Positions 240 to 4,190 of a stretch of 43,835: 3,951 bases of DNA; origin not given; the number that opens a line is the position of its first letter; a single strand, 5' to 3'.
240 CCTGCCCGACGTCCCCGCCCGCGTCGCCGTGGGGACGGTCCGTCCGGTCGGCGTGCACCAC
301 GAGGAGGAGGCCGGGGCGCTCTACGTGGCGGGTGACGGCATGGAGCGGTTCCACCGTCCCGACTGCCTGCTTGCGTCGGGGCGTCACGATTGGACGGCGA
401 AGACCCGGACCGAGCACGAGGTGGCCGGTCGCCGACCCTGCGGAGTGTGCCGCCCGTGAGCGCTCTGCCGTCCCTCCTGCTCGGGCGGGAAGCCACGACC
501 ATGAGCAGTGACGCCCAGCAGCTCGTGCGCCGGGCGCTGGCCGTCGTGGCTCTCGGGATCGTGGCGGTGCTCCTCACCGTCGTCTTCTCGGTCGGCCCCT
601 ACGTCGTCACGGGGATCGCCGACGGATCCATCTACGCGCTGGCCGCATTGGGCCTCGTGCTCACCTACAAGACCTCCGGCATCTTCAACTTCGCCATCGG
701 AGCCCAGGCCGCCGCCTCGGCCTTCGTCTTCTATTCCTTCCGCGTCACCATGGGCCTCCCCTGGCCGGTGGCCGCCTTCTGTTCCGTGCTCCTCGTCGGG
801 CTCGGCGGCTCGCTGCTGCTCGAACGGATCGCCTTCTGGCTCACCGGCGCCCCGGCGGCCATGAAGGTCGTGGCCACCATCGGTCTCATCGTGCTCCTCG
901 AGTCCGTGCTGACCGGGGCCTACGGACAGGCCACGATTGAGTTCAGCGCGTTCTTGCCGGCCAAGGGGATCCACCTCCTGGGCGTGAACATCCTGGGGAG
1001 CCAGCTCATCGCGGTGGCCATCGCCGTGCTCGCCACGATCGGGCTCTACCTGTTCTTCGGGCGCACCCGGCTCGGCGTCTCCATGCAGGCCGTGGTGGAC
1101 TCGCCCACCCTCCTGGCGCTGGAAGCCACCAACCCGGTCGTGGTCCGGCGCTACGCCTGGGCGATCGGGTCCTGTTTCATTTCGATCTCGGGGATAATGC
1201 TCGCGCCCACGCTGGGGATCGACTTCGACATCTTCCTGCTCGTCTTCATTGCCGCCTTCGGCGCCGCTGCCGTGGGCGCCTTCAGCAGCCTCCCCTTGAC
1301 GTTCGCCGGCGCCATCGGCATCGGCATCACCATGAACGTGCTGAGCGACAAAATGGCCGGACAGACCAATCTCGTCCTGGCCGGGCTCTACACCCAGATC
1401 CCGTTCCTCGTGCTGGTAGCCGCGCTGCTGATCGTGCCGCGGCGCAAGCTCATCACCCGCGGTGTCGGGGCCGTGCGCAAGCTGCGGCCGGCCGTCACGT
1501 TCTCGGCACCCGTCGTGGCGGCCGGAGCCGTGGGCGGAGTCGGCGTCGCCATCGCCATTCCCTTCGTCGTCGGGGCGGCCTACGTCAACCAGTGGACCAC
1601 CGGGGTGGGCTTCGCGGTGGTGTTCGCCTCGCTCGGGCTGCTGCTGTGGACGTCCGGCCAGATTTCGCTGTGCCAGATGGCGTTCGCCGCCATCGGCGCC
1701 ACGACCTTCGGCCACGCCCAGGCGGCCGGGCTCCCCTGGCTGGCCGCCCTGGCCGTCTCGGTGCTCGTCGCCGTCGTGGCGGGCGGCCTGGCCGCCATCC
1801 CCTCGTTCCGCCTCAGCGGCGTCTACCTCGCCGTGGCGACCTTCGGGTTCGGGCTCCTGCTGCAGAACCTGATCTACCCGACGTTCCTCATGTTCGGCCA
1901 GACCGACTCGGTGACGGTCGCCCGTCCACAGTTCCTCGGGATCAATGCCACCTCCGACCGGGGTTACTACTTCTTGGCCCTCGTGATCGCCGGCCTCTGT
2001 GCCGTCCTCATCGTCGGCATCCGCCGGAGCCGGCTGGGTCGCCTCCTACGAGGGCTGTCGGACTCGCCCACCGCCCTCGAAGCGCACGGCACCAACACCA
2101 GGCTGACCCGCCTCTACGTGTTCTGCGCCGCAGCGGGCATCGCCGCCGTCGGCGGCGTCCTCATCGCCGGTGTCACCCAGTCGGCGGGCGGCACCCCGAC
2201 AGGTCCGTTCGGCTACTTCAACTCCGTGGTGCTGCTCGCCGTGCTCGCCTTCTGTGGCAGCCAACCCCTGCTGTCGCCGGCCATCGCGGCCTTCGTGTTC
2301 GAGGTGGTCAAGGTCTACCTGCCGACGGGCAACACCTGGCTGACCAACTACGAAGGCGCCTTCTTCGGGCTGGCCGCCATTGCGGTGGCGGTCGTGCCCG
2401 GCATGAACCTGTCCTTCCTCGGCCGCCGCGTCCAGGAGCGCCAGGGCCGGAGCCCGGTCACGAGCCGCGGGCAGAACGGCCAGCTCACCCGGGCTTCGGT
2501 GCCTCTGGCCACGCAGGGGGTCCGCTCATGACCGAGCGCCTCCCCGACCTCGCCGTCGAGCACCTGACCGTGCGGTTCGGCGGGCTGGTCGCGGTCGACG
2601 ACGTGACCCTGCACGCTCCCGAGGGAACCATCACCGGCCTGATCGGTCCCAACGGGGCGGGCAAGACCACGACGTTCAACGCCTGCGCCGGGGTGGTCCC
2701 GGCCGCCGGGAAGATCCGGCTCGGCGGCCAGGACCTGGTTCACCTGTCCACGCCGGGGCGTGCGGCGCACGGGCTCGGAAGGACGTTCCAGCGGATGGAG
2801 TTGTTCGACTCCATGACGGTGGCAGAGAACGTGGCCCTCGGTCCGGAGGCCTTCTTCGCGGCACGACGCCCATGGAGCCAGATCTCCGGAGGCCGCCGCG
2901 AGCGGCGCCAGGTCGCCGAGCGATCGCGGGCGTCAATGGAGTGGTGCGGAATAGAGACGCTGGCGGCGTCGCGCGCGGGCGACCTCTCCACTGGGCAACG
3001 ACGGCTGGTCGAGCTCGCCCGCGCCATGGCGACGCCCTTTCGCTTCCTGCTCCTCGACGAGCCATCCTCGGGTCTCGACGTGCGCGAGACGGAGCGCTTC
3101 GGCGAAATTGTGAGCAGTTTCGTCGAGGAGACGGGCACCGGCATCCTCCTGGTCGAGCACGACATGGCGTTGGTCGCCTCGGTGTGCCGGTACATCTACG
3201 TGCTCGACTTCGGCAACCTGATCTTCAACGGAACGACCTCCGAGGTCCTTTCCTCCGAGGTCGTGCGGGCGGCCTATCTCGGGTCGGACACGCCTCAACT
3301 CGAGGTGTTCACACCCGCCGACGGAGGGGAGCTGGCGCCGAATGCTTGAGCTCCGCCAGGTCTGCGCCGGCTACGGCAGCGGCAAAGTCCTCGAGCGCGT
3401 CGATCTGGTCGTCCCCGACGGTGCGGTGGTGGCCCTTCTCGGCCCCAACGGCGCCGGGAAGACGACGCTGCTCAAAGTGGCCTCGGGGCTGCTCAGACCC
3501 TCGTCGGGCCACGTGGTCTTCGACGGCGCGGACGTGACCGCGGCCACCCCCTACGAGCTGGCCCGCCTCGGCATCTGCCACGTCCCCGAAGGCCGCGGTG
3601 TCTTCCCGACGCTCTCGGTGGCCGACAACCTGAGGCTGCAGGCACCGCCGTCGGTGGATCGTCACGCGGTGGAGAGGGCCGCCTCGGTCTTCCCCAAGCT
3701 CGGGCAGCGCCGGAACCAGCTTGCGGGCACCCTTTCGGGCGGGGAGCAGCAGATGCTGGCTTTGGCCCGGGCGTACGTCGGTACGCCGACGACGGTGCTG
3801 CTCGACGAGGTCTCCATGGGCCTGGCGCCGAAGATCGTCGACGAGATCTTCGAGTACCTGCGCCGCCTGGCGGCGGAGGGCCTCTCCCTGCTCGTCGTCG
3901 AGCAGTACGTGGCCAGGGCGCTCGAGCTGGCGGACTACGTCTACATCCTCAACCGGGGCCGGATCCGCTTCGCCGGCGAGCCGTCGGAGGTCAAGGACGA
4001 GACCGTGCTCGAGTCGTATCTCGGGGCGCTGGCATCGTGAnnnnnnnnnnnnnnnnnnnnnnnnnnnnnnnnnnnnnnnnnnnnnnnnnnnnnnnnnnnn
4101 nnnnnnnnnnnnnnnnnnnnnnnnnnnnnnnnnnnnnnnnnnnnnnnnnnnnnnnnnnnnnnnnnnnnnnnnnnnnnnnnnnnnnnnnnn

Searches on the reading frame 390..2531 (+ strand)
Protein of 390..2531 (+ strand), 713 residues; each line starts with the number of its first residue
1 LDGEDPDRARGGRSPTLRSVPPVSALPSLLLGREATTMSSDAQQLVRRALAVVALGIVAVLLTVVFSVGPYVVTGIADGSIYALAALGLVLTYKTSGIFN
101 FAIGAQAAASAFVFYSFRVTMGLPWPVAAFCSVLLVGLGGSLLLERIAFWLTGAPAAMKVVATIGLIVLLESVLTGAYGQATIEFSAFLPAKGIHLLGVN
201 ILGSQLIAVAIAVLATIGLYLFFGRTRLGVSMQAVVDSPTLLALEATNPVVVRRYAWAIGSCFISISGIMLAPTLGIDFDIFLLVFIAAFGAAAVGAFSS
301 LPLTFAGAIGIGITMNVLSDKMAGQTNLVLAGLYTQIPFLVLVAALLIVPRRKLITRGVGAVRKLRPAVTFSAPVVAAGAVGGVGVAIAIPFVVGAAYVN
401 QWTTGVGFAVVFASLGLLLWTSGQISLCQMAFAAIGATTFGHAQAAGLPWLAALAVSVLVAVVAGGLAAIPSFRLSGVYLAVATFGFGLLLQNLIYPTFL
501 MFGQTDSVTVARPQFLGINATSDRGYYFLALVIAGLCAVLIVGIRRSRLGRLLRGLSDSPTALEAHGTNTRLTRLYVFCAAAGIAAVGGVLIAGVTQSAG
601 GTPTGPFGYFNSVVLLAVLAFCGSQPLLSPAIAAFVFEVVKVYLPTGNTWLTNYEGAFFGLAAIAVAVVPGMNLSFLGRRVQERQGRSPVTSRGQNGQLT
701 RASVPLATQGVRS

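Call 8: search_protein_families(library=pfam, proteins=[window:390-2531:+], max_evalue=0.00001)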
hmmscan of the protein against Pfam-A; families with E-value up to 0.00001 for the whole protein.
window:390-2531:+ (713 aa): 1 family
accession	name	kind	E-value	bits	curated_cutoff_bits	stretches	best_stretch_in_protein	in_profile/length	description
PF02653.21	BPD_transp_2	-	4e-28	98.7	26.8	2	407-666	9-268/269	Branched-chain amino acid transport system / permease component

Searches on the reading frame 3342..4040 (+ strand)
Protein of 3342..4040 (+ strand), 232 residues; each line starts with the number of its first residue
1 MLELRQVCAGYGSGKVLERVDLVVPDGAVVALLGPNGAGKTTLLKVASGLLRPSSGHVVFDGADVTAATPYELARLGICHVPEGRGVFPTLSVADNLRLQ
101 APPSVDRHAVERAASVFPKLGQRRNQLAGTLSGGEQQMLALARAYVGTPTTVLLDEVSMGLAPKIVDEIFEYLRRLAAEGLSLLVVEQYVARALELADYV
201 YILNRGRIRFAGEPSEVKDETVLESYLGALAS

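Call 8: search_protein_families(library=pfam, proteins=[window:3342-4040:+], max_evalue=0.00001)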
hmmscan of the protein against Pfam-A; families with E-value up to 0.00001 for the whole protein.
window:3342-4040:+ (232 aa): 2 families
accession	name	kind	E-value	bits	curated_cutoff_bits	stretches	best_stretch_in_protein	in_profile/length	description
PF00005.33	ABC_tran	-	4e-28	99.2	25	1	17-156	1-134/137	ABC transporter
PF13304.12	AAA_21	-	1.7e-12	48.5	27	1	114-185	221-295/304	AAA domain, putative AbiEii toxin, Type IV TA system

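Call 89: find_encoding_contigs(protein=window:3342-4040:+, flank=10000, max_places=2)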
Protein window:3342-4040:+ (232 aa): 6 contigs read that carry it; 2 places shown.
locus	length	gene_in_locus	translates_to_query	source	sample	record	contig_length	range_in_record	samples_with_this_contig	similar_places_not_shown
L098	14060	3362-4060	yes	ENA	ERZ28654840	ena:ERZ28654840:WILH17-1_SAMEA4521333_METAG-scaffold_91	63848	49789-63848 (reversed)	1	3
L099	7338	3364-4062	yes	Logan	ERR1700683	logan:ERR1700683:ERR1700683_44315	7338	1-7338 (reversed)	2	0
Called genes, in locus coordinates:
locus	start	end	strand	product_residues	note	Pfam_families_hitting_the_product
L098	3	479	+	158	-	?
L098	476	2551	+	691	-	PF02653:BPD_transp_2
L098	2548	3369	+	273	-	PF00005:ABC_tran, PF02463:SMC_N (faint), PF13304:AAA_21 (faint)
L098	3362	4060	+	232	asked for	PF00005:ABC_tran, PF13304:AAA_21 (weak)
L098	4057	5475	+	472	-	-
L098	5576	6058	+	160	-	-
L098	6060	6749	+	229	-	-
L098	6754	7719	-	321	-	-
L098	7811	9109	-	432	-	PF13458:Peripla_BP_6 (weak)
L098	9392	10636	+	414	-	PF00440:TetR_N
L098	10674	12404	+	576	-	PF05762:VWA_CoxE (weak), PF00092:VWA, PF13519:VWA_2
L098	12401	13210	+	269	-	PF07728:AAA_5, PF08406:CbbQ_C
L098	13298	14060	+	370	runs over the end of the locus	PF13458:Peripla_BP_6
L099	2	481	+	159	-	?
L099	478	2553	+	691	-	PF02653:BPD_transp_2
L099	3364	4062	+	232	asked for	PF00005:ABC_tran, PF13304:AAA_21 (weak)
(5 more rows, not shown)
